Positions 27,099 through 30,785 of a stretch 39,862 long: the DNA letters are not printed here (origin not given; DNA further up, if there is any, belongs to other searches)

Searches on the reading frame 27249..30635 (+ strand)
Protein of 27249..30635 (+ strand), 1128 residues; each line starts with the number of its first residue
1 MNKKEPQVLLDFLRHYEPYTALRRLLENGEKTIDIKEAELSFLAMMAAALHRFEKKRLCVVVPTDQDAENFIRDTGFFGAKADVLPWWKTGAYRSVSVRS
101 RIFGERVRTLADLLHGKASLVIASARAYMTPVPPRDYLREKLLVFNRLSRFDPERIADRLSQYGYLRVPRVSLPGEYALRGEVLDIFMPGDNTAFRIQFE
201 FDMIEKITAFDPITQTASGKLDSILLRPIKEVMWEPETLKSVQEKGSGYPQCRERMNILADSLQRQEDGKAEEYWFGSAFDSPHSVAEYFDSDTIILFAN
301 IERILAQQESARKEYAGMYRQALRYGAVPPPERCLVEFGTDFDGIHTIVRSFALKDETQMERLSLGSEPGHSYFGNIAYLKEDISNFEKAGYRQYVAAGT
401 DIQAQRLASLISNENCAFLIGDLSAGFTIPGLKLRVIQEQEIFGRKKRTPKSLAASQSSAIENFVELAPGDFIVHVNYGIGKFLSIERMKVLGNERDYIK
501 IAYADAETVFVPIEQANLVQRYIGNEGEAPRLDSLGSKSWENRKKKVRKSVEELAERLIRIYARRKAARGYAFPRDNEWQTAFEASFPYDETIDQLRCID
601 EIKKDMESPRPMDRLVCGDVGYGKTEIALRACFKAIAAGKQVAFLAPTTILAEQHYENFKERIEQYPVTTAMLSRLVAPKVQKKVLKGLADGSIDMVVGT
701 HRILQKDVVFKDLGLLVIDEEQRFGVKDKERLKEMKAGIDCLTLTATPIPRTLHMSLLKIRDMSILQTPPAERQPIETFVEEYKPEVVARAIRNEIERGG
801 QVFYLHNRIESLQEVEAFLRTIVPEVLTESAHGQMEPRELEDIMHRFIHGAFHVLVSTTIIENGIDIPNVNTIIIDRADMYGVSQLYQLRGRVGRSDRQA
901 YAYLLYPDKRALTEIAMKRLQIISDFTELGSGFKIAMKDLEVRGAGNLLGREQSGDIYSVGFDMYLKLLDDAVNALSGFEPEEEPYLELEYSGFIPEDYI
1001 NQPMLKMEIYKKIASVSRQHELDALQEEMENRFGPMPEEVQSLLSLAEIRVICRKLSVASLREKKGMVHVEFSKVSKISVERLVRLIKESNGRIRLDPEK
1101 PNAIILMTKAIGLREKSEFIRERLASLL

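Call 8: search_protein_families(library=ncbifam, proteins=[window:27249-30635:+], max_evalue=0.001)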
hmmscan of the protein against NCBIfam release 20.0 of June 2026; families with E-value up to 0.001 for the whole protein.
window:27249-30635:+ (1128 aa): 33 families (the best 25 are shown)
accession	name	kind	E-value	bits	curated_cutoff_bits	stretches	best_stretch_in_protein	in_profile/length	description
TIGR00580.2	mfd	equivalog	0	1139.2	800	1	160-1061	1-906/907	transcription-repair coupling factor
NF007966.0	PRK10689.1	equivalog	1.4e-227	758.3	1329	2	402-1126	407-1141/1148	transcription-repair coupling factor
NF008168.0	PRK10917.2-2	equivalog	8.7e-122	407.9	718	1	565-956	337-737/795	ATP-dependent DNA helicase RecG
NF008165.0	PRK10917.1-3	equivalog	1.3e-116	390.7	711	1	564-956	238-634/692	ATP-dependent DNA helicase RecG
TIGR00643.1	recG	equivalog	2.7e-114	383.2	659.4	1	567-957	212-607/629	ATP-dependent DNA helicase RecG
NF008163.0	PRK10917.1-1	equivalog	2.5e-102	343.4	796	1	548-957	223-643/692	ATP-dependent DNA helicase RecG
NF008164.0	PRK10917.1-2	equivalog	9.6e-100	334.8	785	1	554-955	242-644/704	ATP-dependent DNA helicase RecG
NF008170.0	PRK10917.2-4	equivalog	2.2e-98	330.2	975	1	562-955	372-769/826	ATP-dependent DNA helicase RecG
NF008166.0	PRK10917.1-4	equivalog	9.1e-92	308.3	864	1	574-956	255-655/705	ATP-dependent DNA helicase RecG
NF008167.0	PRK10917.2-1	equivalog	6.9e-81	272.4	995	1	572-960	266-690/744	ATP-dependent DNA helicase RecG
NF008169.0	PRK10917.2-3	equivalog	6.4e-59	200.1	555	1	577-959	216-585/610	ATP-dependent DNA helicase RecG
NF003673.1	PRK05298.1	equivalog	2.8e-20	72.3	743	2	98-242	112-256/653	excinuclease ABC subunit UvrB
TIGR00631.1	uvrb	equivalog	4.7e-19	68.1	750.1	1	95-244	109-258/658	excinuclease ABC subunit UvrB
TIGR00595.1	priA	equivalog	2.6e-16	59.3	230.35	1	615-730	1-111/509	replication restart helicase PriA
NF004071.0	PRK05580.2-3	equivalog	8.2e-15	53.8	1105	1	594-732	205-338/735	primosomal protein N'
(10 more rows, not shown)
